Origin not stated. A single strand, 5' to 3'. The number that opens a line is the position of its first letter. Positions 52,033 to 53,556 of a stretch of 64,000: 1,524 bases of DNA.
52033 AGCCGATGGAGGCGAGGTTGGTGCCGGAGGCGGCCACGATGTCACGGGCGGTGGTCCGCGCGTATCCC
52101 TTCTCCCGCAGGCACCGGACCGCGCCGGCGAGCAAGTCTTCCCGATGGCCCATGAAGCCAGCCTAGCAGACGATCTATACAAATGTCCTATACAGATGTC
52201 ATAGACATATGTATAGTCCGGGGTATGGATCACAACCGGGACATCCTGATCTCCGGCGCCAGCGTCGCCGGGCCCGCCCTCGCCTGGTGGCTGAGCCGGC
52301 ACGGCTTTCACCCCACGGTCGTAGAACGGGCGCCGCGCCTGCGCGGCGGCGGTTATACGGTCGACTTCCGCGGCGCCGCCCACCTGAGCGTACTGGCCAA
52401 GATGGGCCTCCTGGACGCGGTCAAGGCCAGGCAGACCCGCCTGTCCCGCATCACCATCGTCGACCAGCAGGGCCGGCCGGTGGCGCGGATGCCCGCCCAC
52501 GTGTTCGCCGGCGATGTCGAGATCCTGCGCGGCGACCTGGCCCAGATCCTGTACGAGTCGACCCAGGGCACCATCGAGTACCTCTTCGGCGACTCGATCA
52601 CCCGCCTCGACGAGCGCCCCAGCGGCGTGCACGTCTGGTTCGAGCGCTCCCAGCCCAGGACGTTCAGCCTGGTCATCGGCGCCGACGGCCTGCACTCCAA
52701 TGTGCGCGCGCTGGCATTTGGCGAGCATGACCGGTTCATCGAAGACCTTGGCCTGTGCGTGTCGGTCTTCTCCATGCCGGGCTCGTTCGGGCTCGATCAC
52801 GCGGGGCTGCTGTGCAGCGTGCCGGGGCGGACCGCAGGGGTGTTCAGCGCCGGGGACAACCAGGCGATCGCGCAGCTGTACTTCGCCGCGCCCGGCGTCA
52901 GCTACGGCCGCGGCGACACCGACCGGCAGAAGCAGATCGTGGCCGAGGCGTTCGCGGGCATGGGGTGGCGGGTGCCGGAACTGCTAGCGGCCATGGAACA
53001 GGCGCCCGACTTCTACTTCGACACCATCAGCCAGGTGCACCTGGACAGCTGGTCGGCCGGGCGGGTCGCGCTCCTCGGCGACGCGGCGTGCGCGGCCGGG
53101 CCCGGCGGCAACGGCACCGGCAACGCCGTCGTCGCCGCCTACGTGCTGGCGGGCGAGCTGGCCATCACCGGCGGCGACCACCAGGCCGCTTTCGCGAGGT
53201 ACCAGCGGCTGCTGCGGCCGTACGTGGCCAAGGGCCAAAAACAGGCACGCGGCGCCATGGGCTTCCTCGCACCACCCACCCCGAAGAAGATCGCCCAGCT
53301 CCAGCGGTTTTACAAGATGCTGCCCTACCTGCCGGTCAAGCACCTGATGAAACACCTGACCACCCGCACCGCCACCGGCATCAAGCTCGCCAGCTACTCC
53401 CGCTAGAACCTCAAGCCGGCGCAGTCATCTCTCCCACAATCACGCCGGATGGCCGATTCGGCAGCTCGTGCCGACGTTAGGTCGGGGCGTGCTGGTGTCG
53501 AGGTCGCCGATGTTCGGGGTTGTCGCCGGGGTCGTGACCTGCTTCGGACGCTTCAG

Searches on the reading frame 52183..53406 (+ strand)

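Call 10: search_protein_families(library=pfam, proteins=[window:52183-53406:+], max_evalue=0.01)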
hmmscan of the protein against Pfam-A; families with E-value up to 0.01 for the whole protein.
window:52183-53406:+ (407 aa): 2 families
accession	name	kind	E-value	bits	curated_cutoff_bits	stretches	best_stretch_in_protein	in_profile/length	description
PF01494.25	FAD_binding_3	-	3e-09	37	22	1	20-328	3-320/349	FAD binding domain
PF13450.12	NAD_binding_8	-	0.00013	22.6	21.9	1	25-65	3-43/68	NAD(P)-binding Rossmann-like domain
